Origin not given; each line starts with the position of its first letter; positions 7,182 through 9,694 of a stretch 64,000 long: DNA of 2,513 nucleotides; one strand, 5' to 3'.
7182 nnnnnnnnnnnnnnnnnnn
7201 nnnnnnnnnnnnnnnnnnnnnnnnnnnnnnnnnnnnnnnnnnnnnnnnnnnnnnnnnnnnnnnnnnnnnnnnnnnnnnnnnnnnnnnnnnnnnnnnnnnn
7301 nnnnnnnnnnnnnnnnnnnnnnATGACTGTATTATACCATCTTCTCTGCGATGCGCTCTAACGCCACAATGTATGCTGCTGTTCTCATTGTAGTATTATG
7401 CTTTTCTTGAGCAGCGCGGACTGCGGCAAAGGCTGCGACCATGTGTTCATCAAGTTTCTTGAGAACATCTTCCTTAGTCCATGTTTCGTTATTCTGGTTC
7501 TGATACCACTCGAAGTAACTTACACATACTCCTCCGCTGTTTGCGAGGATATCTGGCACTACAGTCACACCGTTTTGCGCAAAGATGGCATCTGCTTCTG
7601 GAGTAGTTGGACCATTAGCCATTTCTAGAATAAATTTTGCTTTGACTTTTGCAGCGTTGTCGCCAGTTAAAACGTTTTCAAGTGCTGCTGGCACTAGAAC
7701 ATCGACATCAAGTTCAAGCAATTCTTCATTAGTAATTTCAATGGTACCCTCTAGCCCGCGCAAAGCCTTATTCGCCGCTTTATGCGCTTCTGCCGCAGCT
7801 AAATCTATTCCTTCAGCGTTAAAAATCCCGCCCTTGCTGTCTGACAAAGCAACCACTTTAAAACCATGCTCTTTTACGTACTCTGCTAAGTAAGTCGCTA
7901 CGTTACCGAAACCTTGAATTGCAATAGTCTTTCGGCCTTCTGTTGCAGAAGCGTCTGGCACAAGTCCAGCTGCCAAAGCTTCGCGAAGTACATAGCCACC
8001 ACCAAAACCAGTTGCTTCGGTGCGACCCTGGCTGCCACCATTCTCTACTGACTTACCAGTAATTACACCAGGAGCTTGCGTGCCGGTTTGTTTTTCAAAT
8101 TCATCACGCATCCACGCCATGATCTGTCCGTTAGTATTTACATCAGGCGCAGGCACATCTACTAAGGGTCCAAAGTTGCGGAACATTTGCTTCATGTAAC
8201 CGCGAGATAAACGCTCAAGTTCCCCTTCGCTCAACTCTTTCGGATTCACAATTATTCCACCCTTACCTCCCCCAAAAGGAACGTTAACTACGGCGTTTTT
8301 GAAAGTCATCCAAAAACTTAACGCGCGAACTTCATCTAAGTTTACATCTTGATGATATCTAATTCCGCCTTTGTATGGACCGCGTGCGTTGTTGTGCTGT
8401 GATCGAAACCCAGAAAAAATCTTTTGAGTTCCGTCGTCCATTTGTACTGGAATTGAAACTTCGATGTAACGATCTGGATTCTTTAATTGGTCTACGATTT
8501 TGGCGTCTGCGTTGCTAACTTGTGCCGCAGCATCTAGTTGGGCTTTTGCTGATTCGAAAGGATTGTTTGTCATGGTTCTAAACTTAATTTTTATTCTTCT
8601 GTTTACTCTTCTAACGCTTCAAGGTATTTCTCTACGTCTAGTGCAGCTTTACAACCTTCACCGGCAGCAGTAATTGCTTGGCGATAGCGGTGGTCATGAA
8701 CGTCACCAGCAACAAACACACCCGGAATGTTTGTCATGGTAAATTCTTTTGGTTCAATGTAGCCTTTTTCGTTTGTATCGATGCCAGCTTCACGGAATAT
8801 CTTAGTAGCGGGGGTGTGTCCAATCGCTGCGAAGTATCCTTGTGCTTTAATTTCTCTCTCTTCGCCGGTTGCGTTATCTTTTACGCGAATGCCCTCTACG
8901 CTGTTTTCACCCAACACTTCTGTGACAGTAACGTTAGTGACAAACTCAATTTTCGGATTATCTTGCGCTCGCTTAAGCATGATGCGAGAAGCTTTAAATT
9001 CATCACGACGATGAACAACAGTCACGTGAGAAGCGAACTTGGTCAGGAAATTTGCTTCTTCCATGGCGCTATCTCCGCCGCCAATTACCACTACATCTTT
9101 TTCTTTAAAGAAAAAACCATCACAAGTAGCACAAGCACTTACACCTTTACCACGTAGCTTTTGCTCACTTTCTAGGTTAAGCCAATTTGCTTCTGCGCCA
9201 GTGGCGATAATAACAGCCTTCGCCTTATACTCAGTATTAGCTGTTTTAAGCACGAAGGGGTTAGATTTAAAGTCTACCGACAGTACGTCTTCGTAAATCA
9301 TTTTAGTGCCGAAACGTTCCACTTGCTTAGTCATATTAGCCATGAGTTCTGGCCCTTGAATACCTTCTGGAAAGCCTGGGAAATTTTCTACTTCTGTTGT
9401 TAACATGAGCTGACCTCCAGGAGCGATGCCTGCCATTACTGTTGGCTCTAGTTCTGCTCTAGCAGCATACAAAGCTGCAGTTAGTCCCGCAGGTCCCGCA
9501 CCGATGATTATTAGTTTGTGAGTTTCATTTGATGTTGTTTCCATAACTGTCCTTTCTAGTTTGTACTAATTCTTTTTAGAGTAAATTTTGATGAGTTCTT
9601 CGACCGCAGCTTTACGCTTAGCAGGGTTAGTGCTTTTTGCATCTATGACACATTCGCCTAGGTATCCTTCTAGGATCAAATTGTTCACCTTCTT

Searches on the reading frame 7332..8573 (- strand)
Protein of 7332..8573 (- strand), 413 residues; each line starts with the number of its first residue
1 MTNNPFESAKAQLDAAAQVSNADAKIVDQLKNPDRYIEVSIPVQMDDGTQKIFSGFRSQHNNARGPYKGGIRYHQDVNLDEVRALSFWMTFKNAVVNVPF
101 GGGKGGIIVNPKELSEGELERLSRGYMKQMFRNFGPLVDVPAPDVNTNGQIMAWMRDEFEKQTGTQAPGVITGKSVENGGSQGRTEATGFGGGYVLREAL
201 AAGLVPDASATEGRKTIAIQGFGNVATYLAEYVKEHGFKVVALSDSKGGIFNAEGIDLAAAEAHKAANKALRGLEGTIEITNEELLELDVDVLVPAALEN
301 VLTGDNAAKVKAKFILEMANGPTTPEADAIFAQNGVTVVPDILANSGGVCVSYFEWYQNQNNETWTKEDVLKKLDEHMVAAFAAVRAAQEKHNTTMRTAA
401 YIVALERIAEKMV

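Call 4: search_protein_families(library=pfam, proteins=[window:7332-8573:-], max_evalue=0.01)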
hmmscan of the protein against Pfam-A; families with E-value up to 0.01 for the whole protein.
window:7332-8573:- (413 aa): 3 families
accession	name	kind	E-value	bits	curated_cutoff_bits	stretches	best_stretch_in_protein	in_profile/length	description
PF00208.27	ELFV_dehydrog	-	8.2e-73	245.5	23.4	1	179-412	1-237/241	Glutamate/Leucine/Phenylalanine/Valine dehydrogenase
PF02812.23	ELFV_dehydrog_N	-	7.5e-57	191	25.3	1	33-160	1-128/129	Glu/Leu/Phe/Val dehydrogenase, dimerisation domain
PF05088.18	Bac_GDH_CD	-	0.0033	16.5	22.8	0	306-355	398-447/497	Bacterial NAD-glutamate dehydrogenase, catalytic domain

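Call 5: search_protein_families(library=ncbifam, proteins=[window:7332-8573:-], max_evalue=0.01)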
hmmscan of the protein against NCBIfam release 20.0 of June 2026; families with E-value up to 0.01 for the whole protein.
window:7332-8573:- (413 aa): 9 families
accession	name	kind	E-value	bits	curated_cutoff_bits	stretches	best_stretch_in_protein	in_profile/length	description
NF040817.1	GdhA_Arch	equivalog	4.3e-151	503.8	750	1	3-412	4-411/419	glutamate dehydrogenase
NF041398.1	GluDhGdhB_Halo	equivalog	2e-139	465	620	1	6-411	4-402/410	glutamate dehydrogenase GdhB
NF006929.0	PRK09414.1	equivalog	1.8e-85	287.5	536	1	21-413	45-440/445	NADP-specific glutamate dehydrogenase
NF010634.0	PRK14031.1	equivalog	4.6e-68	229.7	822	1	23-382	43-406/444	NADP-specific glutamate dehydrogenase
NF010633.0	PRK14030.1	subfamily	2.3e-67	228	743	1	22-412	42-439/445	glutamate dehydrogenase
NF035922.1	Trp_DH_ScyB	equivalog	2.8e-21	75.9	600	1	75-410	50-341/346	tryptophan dehydrogenase ScyB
NF004912.0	PRK06270.1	equivalog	1.7e-07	30.9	373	1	216-310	5-111/343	homoserine dehydrogenase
NF005002.0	PRK06392.1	equivalog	0.0065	15.4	296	1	234-296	31-91/329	homoserine dehydrogenase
NF006235.0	PRK08374.1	equivalog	0.0079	15.3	451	0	217-294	5-96/336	homoserine dehydrogenase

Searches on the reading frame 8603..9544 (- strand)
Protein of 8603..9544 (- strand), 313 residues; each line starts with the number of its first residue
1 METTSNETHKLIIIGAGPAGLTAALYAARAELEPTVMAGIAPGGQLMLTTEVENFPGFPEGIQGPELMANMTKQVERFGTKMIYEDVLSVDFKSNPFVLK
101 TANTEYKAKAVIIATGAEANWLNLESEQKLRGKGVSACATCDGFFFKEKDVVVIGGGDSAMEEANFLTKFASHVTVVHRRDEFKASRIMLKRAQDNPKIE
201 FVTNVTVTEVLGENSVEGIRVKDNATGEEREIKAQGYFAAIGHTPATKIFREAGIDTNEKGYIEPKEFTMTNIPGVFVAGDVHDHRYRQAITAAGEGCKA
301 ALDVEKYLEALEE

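Call 4: search_protein_families(library=pfam, proteins=[window:8603-9544:-], max_evalue=0.01)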
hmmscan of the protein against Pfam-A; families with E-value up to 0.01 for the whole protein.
window:8603-9544:- (313 aa): 15 families
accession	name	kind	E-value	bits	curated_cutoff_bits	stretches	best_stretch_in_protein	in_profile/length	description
PF07992.20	Pyr_redox_2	-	1.1e-59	202.7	26.1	1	10-297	2-291/291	Pyridine nucleotide-disulphide oxidoreductase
PF13738.12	Pyr_redox_3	-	6.8e-28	98.2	30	2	83-280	100-305/305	Pyridine nucleotide-disulphide oxidoreductase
PF00070.33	Pyr_redox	-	2.6e-21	76.3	22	1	151-223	2-81/82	Pyridine nucleotide-disulphide oxidoreductase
PF03486.20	HI0933_like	-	6.6e-09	36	50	1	10-37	2-29/244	HI0933-like protein Rossmann domain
PF01946.23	Thi4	-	6.5e-07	29.3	26.2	1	10-45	19-56/235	Thi4 family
PF00890.30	FAD_binding_2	-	9.5e-07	28.8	20.4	1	11-42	2-33/414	FAD binding domain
PF01266.30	DAO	-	7.5e-06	26.1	27.9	0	11-36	2-27/353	FAD dependent oxidoreductase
PF13241.12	NAD_binding_7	-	1e-05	26.5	22.1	1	146-192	5-52/104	Putative NAD(P)-binding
PF13434.12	Lys_Orn_oxgnase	-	2.6e-05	24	21.3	0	101-184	141-226/339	L-lysine 6-monooxygenase/L-ornithine 5-monooxygenase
PF01134.28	GIDA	-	7.7e-05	22.4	22.1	0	11-33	2-24/391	Glucose inhibited division protein A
PF01494.25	FAD_binding_3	-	0.00031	20.5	22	0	11-26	4-19/349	FAD binding domain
PF13450.12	NAD_binding_8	-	0.00048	20.8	21.9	1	13-45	1-34/68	NAD(P)-binding Rossmann-like domain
PF01262.27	AlaDh_PNT_C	-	0.0025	17.7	23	0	9-31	29-51/214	Alanine dehydrogenase/PNT, C-terminal domain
PF05834.18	Lycopene_cycl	-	0.0055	16.3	23.4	0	11-49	2-39/380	Lycopene cyclase protein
PF21799.2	MurD-like_N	-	0.0063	17.2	27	0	10-37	2-29/88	Mur ligase MurD-like, N-terminal domain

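Call 5: search_protein_families(library=ncbifam, proteins=[window:8603-9544:-], max_evalue=0.01)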
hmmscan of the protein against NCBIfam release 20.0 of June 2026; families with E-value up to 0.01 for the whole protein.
window:8603-9544:- (313 aa): 96 families (the best 25 are shown)
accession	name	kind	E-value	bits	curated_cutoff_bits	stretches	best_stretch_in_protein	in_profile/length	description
TIGR01292.1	TRX_reduct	equivalog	1.8e-124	414.4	343.45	1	10-308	2-300/300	thioredoxin-disulfide reductase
NF007614.0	PRK10262.1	equivalog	1.1e-95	320.5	644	1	7-312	5-318/321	thioredoxin-disulfide reductase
TIGR03143.1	AhpF_homolog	hypoth_equivalog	9.1e-85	285.3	687.65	1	7-312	3-312/555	putative alkyl hydroperoxide reductase F subunit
TIGR03140.1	AhpF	equivalog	3.5e-70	237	502.9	1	4-304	208-508/515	alkyl hydroperoxide reductase subunit F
TIGR04018.1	Bthiol_YpdA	hypoth_equivalog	4.8e-26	91.3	339.9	2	83-284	89-290/316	YpdA family putative bacillithiol disulfide reductase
TIGR01350.1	lipoamide_DH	equivalog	5.1e-22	78.2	408.8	1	100-301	122-326/461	dihydrolipoyl dehydrogenase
TIGR01316.1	gltA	equivalog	2.7e-21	75.9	471.75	1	6-308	131-449/449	NADPH-dependent glutamate synthase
NF009409.0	PRK12770.1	subfamily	3e-20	72.6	343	1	4-310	14-352/360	putative glutamate synthase subunit beta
TIGR03385.1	CoA_CoA_reduc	equivalog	7.8e-19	67.8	578.8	1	10-288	1-288/439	CoA-disulfide reductase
TIGR02053.1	MerA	equivalog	2.9e-18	66.1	454.45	1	96-303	117-327/465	mercury(II) reductase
NF009410.0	PRK12771.1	subfamily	5.7e-18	64.8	516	1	5-309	135-446/566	NAD(P)-binding protein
TIGR03315.1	Se_ygfK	equivalog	5.9e-18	63.7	835.3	1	4-303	533-834/1012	putative selenate reductase subunit YgfK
NF004947.0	PRK06292.2-5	equivalog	1.5e-17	63.6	592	1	95-283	119-310/474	dihydrolipoyl dehydrogenase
NF004776.0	PRK06116.1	equivalog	2.1e-16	60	480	1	99-285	123-307/450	glutathione-disulfide reductase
NF009454.0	PRK12814.1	equivalog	2.8e-16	59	916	1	6-310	191-502/657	putative NADPH-dependent glutamate synthase small subunit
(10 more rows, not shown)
